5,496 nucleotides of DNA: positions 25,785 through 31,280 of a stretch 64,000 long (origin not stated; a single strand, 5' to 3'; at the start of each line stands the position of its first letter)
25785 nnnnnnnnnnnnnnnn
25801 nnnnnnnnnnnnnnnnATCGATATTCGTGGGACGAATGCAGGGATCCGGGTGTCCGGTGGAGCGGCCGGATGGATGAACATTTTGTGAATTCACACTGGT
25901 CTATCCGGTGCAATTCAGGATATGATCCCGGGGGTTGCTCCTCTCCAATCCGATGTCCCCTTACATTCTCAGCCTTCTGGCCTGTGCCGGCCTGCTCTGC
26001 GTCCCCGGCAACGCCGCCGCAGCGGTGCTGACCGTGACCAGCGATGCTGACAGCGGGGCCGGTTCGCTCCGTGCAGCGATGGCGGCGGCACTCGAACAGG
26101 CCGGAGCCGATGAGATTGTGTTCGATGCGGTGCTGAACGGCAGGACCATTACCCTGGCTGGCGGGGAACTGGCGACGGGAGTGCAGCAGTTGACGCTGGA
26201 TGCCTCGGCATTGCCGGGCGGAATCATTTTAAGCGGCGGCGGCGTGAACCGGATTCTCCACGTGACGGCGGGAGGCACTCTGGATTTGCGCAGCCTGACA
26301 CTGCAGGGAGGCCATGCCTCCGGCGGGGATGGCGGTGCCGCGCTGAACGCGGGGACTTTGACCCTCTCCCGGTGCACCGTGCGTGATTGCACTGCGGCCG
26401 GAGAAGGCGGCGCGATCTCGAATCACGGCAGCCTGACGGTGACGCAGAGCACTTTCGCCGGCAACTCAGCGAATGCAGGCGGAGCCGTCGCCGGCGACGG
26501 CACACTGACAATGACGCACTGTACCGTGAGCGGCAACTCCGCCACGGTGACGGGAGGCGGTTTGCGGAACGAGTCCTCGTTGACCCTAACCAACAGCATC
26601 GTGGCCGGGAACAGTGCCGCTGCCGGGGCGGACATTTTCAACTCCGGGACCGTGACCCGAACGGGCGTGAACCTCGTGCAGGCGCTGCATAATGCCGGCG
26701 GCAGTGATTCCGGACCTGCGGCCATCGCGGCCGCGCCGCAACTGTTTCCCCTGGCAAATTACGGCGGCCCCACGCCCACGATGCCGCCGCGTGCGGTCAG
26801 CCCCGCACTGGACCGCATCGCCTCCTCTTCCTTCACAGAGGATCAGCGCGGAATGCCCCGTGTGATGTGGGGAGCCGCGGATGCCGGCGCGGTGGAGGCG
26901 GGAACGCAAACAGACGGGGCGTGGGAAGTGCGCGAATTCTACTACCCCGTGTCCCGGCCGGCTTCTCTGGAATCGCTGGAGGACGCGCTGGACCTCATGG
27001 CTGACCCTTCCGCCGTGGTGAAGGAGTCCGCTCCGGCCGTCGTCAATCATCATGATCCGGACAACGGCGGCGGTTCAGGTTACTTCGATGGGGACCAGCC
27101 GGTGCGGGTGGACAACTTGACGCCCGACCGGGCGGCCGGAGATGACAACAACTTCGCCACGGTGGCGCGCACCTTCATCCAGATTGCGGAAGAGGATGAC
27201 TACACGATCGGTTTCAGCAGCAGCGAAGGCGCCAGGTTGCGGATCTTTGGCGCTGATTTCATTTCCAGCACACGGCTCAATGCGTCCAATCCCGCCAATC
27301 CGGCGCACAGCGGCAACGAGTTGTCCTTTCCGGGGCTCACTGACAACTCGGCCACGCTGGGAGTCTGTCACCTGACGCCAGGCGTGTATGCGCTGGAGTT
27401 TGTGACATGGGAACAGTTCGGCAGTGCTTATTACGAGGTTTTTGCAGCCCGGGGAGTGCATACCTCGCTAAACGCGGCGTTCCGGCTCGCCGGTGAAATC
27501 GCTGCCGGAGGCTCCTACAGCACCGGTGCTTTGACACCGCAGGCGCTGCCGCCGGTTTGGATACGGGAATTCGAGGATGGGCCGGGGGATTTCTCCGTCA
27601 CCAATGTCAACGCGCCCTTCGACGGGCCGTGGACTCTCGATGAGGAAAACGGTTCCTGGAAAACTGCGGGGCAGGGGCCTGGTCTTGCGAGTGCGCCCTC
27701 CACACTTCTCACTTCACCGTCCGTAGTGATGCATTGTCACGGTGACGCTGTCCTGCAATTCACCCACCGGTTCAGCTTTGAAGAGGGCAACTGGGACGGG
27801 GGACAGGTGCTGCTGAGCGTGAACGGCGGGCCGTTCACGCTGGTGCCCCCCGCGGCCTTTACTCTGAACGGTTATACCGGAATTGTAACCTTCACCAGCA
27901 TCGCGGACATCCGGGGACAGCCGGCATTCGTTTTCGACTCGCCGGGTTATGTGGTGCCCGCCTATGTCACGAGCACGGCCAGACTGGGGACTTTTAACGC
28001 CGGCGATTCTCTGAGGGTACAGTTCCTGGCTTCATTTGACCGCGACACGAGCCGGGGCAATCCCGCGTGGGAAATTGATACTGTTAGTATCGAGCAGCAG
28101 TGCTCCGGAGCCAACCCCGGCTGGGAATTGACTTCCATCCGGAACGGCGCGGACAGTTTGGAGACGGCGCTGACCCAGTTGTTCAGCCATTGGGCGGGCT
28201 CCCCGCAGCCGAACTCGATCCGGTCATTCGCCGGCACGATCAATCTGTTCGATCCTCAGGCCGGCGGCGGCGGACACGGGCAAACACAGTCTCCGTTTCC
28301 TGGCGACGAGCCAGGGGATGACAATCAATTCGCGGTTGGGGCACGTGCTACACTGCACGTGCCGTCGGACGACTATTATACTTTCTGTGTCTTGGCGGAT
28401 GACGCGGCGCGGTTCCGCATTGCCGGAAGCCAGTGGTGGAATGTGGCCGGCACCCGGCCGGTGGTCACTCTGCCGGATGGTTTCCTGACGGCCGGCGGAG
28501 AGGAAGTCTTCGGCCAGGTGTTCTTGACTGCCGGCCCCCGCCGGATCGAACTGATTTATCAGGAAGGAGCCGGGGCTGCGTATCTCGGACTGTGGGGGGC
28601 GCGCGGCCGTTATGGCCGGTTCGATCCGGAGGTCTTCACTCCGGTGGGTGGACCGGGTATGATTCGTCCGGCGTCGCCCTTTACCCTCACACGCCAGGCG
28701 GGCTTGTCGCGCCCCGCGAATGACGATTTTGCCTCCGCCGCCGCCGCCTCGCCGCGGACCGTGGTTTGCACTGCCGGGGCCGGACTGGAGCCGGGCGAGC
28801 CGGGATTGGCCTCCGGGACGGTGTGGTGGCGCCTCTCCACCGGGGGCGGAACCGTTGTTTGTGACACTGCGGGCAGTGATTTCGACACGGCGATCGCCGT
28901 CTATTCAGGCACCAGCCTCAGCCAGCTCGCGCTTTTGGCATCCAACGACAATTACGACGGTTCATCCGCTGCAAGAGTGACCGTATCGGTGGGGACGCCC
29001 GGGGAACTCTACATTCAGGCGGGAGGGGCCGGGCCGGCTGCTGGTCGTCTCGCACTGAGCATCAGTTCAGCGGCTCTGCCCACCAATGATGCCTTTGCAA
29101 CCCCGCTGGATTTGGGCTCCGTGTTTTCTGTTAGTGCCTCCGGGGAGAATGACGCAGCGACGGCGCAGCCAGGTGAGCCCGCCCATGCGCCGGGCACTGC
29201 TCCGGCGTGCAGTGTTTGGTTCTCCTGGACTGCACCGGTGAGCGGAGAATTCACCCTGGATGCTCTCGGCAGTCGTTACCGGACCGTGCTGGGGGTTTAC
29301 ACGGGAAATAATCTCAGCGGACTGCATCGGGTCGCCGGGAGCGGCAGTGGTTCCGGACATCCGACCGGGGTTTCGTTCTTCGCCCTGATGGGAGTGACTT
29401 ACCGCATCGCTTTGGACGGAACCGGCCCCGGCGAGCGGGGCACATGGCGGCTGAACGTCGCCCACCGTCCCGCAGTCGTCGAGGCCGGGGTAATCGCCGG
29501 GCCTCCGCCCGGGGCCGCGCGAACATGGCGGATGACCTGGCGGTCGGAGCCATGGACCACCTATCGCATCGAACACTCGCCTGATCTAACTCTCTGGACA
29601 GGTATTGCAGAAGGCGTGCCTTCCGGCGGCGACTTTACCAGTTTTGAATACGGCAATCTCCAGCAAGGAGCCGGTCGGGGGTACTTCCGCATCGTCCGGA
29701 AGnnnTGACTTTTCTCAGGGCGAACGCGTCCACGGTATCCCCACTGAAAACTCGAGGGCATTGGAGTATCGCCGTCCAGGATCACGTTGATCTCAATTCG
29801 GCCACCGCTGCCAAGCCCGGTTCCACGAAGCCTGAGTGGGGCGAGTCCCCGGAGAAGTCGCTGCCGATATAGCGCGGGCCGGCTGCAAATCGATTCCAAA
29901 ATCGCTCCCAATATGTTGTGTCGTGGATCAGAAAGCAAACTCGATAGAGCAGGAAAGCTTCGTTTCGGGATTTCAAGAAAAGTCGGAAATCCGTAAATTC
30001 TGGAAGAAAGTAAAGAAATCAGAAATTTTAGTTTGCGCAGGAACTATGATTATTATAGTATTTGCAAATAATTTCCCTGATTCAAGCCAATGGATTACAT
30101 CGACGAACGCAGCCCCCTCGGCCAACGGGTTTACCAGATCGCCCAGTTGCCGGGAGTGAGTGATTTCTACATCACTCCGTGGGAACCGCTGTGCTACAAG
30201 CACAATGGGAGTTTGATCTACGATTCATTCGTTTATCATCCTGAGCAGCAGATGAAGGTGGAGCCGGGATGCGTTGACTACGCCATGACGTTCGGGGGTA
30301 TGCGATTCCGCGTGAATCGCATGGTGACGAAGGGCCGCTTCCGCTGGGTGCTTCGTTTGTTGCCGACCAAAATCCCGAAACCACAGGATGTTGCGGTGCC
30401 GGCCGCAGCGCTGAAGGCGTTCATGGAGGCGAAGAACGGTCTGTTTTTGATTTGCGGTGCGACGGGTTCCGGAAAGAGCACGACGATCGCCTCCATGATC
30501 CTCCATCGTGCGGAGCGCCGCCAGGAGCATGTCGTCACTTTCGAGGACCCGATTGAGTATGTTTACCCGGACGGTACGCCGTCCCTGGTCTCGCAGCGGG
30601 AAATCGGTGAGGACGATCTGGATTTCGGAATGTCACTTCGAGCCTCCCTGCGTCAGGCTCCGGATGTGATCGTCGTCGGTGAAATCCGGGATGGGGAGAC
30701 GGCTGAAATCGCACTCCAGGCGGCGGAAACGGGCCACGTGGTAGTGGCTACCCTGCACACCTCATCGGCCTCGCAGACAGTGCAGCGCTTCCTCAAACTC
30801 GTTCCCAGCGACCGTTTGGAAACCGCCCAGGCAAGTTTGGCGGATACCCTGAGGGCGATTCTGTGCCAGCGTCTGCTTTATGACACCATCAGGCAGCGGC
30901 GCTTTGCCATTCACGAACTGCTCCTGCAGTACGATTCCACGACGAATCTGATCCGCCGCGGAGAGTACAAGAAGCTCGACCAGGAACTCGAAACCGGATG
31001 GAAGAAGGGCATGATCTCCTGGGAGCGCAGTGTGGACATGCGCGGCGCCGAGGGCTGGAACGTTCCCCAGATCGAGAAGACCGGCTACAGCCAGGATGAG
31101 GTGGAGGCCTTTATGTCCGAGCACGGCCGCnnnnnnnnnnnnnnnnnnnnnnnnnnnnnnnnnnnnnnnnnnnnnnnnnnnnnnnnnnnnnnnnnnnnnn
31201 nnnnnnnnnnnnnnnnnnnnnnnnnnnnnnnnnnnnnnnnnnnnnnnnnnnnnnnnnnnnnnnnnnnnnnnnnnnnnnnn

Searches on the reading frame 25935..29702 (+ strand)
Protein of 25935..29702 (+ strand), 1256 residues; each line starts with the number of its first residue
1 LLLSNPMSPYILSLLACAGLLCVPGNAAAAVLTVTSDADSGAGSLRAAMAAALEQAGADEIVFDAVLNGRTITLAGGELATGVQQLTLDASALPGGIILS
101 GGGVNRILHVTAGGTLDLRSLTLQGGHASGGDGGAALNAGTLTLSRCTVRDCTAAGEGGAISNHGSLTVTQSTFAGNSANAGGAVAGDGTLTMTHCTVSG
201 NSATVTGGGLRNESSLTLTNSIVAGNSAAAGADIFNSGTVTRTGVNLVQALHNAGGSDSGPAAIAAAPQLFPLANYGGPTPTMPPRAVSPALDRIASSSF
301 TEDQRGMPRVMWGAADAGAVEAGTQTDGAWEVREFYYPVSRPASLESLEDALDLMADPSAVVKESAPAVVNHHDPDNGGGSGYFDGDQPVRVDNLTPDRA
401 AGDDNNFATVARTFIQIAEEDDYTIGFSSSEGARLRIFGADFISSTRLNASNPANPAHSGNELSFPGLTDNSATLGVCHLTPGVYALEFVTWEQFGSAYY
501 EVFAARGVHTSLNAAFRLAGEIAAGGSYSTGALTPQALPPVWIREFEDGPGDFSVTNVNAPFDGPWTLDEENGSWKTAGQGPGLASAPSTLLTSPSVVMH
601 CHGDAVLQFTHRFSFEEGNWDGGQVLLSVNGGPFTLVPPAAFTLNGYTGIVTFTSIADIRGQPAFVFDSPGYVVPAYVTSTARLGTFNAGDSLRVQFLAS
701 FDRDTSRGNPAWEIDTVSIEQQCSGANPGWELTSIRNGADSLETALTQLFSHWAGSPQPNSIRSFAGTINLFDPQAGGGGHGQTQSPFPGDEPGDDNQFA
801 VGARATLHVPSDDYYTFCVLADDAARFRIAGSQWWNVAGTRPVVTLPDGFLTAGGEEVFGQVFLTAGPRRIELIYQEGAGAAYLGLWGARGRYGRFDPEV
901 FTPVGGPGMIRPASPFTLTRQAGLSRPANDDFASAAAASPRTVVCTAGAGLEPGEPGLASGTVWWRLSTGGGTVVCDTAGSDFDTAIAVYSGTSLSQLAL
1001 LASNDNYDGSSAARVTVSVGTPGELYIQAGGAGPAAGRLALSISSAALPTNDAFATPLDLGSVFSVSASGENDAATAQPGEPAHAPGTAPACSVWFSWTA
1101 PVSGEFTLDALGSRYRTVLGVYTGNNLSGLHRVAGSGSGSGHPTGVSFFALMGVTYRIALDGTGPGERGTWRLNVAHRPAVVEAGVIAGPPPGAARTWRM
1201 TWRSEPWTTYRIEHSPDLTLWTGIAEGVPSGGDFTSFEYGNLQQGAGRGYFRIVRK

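Call 56: search_protein_families(library=pfam, proteins=[window:25935-29702:+], max_evalue=0.001)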
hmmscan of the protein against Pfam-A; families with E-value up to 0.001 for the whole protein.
window:25935-29702:+ (1256 aa): 2 families
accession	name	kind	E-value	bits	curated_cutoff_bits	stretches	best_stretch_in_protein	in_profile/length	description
PF13229.12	Beta_helix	-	3.1e-07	30.6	25.9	1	116-242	11-129/158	Right handed beta helix region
PF07691.17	PA14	-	3.6e-06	27.3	24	0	796-833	43-80/147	PA14 domain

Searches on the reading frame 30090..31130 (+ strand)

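Call 56: search_protein_families(library=pfam, proteins=[window:30090-31130:+], max_evalue=0.001)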
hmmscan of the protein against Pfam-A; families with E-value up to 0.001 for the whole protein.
window:30090-31130:+ (347 aa): 3 families
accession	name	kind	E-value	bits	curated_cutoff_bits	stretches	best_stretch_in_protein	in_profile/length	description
PF00437.27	T2SSE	-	1.7e-44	152.4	24.9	1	71-264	92-279/370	Type II/IV secretion system protein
PF01580.24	FtsK_SpoIIIE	-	3.1e-05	23.9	24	1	118-151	41-74/221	FtsK/SpoIIIE family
PF13476.12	AAA_23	-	0.00085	20.5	27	0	115-134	18-37/201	AAA domain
